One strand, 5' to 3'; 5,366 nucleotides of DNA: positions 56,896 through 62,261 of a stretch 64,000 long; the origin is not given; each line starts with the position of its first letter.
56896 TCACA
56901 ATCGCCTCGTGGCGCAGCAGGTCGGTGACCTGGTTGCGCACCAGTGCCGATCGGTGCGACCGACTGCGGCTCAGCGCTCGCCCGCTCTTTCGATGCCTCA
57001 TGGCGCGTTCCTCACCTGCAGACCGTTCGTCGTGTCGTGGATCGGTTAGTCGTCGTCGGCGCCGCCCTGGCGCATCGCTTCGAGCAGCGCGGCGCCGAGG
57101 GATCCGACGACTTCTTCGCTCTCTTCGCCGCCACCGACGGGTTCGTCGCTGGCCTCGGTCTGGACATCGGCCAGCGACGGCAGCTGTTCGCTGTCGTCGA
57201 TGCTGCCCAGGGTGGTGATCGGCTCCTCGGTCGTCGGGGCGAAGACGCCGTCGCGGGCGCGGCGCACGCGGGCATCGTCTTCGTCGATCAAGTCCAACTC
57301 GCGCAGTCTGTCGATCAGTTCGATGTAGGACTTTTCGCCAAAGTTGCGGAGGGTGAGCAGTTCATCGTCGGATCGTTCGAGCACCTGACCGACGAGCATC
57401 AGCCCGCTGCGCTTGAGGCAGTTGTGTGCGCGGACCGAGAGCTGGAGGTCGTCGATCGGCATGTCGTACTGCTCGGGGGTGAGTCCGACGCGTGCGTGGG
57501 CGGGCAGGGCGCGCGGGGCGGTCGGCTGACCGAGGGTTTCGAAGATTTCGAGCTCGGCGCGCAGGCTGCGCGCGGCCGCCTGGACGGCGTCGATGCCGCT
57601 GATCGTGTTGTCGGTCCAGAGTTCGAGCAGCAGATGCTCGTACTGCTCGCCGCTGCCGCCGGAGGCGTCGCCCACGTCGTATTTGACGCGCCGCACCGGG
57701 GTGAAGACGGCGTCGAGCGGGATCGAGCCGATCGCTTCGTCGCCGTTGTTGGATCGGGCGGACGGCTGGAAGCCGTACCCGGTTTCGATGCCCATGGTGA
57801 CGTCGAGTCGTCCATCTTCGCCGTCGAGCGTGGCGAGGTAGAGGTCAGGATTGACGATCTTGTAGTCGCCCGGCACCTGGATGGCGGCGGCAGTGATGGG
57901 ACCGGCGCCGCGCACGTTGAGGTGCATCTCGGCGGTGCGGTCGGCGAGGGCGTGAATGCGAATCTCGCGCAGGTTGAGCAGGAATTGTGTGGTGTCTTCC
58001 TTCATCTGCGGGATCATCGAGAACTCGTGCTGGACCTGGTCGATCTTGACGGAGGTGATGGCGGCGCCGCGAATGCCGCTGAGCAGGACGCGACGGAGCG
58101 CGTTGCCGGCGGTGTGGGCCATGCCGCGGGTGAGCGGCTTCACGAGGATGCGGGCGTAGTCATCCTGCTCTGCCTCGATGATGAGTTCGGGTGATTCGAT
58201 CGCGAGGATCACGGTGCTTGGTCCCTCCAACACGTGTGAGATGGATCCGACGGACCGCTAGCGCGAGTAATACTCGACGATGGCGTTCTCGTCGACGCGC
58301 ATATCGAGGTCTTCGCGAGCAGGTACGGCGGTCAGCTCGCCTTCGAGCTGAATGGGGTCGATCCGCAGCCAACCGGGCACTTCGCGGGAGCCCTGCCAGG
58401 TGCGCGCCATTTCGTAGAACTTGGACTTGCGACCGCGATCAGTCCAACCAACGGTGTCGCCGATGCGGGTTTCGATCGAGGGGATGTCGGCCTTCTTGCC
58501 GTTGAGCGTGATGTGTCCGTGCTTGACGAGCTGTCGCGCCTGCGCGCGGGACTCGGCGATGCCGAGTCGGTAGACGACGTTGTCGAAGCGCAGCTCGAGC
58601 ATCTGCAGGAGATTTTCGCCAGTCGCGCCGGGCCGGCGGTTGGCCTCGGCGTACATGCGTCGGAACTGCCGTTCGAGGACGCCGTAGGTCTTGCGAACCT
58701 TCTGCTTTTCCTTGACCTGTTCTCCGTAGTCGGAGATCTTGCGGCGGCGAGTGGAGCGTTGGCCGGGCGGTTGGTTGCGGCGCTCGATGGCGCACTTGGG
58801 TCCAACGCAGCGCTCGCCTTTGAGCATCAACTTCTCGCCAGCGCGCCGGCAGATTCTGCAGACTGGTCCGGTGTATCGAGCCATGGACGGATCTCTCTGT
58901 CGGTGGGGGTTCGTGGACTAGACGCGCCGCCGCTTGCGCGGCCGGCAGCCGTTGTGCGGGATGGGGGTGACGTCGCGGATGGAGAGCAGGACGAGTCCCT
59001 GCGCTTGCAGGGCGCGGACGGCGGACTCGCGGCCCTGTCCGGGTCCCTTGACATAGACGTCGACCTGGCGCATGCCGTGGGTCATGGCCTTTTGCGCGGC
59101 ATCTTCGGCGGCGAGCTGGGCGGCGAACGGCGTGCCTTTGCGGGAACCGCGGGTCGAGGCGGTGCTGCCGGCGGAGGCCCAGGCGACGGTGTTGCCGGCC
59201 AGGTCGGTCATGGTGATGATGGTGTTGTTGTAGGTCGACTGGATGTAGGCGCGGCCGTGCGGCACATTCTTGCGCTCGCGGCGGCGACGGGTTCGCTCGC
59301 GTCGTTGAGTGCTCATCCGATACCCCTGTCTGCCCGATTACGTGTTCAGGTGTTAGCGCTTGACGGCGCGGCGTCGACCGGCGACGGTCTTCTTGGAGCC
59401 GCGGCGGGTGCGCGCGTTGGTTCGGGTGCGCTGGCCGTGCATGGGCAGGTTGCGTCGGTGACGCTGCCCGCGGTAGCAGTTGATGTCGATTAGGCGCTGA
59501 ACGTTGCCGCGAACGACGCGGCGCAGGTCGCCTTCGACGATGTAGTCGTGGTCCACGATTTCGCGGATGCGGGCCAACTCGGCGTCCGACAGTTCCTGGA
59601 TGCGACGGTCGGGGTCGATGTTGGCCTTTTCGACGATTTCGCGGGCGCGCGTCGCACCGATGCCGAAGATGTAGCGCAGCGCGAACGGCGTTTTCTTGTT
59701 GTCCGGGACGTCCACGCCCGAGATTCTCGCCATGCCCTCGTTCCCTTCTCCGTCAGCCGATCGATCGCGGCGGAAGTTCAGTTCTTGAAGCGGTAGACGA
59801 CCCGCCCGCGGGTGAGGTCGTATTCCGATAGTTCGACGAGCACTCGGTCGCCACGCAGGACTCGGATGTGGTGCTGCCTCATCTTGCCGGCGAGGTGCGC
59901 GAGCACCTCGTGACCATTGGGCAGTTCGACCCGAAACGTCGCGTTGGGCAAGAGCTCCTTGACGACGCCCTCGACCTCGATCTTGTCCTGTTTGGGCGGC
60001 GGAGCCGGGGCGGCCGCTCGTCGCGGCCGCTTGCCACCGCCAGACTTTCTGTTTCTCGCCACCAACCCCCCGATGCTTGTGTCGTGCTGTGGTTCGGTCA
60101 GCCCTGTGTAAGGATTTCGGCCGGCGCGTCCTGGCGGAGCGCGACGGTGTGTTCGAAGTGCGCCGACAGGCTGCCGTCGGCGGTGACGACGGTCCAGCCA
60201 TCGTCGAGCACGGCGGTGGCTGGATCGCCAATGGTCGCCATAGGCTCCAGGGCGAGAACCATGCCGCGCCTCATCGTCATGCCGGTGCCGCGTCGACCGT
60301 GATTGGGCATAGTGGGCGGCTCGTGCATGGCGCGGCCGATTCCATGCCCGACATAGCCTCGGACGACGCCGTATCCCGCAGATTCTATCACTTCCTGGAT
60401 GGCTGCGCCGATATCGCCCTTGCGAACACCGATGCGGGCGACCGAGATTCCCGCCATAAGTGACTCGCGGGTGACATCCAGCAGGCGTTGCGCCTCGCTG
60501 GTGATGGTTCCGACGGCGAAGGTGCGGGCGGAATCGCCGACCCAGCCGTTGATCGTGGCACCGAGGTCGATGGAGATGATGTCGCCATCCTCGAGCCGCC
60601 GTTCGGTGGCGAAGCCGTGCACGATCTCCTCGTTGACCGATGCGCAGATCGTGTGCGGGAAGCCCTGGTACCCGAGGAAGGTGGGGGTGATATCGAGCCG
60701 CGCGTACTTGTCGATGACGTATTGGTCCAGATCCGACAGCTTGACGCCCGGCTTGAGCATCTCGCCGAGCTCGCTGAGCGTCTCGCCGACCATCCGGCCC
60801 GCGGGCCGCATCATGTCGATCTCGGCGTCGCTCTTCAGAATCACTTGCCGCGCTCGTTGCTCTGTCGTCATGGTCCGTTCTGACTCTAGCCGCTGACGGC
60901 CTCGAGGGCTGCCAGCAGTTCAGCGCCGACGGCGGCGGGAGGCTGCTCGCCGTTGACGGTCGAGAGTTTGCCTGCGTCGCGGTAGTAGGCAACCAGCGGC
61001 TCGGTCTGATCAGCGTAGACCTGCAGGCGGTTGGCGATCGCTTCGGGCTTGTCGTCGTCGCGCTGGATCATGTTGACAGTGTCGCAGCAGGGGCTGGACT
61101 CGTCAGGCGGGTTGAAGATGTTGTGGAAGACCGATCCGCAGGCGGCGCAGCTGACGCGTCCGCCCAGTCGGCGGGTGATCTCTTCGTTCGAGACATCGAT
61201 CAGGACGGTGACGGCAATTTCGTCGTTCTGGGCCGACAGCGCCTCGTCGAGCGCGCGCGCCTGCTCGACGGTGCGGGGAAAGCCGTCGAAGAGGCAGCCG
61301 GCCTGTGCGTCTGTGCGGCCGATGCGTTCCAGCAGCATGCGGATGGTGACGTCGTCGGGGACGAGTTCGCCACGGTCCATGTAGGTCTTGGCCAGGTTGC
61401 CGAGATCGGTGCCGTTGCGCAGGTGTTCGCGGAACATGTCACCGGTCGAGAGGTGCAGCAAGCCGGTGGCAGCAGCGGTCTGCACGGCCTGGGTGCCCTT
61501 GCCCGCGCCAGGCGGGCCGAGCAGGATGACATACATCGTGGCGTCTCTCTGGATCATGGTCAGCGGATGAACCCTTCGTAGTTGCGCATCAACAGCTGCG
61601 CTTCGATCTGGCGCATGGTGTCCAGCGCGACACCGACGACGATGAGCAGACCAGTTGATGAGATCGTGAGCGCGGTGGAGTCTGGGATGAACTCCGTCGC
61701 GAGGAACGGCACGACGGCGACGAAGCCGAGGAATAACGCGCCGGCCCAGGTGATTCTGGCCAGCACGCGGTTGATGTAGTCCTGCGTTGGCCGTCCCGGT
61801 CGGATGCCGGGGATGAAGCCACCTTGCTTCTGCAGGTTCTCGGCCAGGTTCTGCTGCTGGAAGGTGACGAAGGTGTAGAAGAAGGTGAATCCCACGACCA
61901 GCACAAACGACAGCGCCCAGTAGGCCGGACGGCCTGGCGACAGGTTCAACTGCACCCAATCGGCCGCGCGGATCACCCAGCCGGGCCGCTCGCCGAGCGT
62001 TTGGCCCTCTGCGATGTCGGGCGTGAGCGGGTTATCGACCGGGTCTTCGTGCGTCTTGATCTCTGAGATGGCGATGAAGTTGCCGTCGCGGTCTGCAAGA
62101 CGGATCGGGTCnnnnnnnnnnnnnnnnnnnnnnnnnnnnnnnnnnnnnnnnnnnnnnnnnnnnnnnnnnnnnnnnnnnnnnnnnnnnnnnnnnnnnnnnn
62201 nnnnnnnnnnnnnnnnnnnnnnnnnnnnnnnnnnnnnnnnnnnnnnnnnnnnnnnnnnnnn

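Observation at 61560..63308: SecY with a ~150-residue hydrophilic insertion in the periplasmic loop between TM7 and TM8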

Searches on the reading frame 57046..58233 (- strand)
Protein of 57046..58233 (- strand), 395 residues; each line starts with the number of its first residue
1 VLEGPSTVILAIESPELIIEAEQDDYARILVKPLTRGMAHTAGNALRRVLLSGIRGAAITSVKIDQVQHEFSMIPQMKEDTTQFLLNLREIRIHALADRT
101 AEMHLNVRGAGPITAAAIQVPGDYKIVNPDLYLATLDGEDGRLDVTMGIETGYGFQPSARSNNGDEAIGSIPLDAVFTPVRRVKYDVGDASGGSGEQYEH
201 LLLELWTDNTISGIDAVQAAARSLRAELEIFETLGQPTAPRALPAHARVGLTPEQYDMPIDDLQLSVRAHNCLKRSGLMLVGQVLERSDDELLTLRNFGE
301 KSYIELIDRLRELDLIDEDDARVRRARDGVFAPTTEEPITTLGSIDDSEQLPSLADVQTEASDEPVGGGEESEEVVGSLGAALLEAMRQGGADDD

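Call 56: search_protein_families(library=pfam, proteins=[window:57046-58233:-], max_evalue=0.00001)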
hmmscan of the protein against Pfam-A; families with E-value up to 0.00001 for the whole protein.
window:57046-58233:- (395 aa): 3 families
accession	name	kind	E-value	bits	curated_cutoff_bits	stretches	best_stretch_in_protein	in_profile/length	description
PF01000.31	RNA_pol_A_bac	-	1.1e-25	90.5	33.9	1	62-178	1-119/119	RNA polymerase Rpb3/RpoA insert domain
PF03118.21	RNA_pol_A_CTD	-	7.7e-19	67.6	23.8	1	254-312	9-67/67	Bacterial RNA polymerase, alpha chain C terminal domain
PF01193.29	RNA_pol_L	-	5.5e-16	58.5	24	1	32-227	1-73/74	RNA polymerase Rpb3/Rpb11 dimerisation domain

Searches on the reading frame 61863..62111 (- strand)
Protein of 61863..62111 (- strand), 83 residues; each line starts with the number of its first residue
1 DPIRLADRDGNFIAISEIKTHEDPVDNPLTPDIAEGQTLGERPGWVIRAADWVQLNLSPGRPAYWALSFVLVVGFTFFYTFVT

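Call 22: find_related_loci(query=A4, collection=genome_contigs, flank=4000)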
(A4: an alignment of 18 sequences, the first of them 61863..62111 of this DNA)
Query A4 (83 aa) in genome_contigs; peptide patterns used: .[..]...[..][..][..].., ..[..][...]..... (x = any residue, [..] = any of these).
600 stretches matched a pattern (row limit reached: there are more); 216 encode a relative of the query (tblastn E <= 1e-3); the best 80 are kept; 80 distinct loci.
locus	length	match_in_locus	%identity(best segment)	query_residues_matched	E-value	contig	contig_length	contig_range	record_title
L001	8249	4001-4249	95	1-83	1e-52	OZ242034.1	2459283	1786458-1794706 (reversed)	MAG: Dehalococcoidia bacterium isolate 72ec99ff-6f13-4058-b9f9-659670a83d8f genome assembly, chromosome: 1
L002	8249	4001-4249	95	1-83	4e-52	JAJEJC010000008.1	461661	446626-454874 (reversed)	MAG: Dehalococcoidia bacterium isolate p16x63bins.52 k141_786611, whole genome shotgun sequence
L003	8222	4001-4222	93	1-74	6e-46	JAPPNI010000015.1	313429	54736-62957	MAG: Chloroflexota bacterium isolate RHO3_bin_68 NODE_33_length_313429_cov_28.855313, whole genome shotgun sequence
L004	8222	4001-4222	93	1-74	2e-45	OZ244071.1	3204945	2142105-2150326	MAG: Dehalococcoidia bacterium isolate 772cc28d-f118-45af-92c8-bcb28103da5b genome assembly, chromosome: 1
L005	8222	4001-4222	92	1-74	4e-45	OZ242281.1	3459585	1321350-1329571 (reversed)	MAG: Dehalococcoidia bacterium isolate 5b41c312-3693-4c79-a24d-842b6111755b genome assembly, chromosome: 1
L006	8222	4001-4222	92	1-74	3e-45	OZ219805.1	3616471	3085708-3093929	MAG: Dehalococcoidia bacterium isolate c58c6e01-4a6e-4794-97be-e35f15c585e3 genome assembly, chromosome: 3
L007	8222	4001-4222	91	1-74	7e-45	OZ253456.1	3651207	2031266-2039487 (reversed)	MAG: Dehalococcoidia bacterium isolate 4ae44683-8927-4024-8904-3ea2ed4a1db5 genome assembly, chromosome: 1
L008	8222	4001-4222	91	1-74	1e-44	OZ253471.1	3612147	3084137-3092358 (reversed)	MAG: Dehalococcoidia bacterium isolate 41ac3497-52d9-4345-8c76-2a61940320b0 genome assembly, chromosome: 1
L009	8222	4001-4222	92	1-74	2e-44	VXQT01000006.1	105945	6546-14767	MAG: Chloroflexi bacterium isolate SB0664_bin_15 NODE_186_length_105945_cov_59.767759, whole genome shotgun sequence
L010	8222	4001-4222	92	1-74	1e-43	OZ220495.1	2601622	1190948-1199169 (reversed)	MAG: Dehalococcoidia bacterium isolate 23c5d8d9-c01e-4714-bf51-3e77b66f12ef genome assembly, chromosome: 1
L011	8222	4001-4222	86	1-74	2e-40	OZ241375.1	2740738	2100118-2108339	MAG: Dehalococcoidia bacterium isolate b07fa7da-9862-47df-848d-64ec3822ffc5 genome assembly, chromosome: 1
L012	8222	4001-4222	74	1-74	3e-35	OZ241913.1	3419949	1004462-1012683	MAG: Dehalococcoidia bacterium isolate 665203e5-4de3-409e-b258-c822a43d9238 genome assembly, chromosome: 1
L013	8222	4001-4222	74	1-74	3e-35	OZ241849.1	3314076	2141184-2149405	MAG: Dehalococcoidia bacterium isolate e0324ba9-04d6-4c46-83e9-6adffe65d82a genome assembly, chromosome: 1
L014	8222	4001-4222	76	1-74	7e-35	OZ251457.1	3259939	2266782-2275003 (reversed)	MAG: Dehalococcoidia bacterium isolate 625aef2d-bb65-4528-802e-f9b0f5c04a3f genome assembly, chromosome: 1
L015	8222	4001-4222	72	1-74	3e-31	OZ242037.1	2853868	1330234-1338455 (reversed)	MAG: Dehalococcoidia bacterium isolate 2a7bb1ba-5d4f-497c-a9a7-d309ef017ae2 genome assembly, chromosome: 1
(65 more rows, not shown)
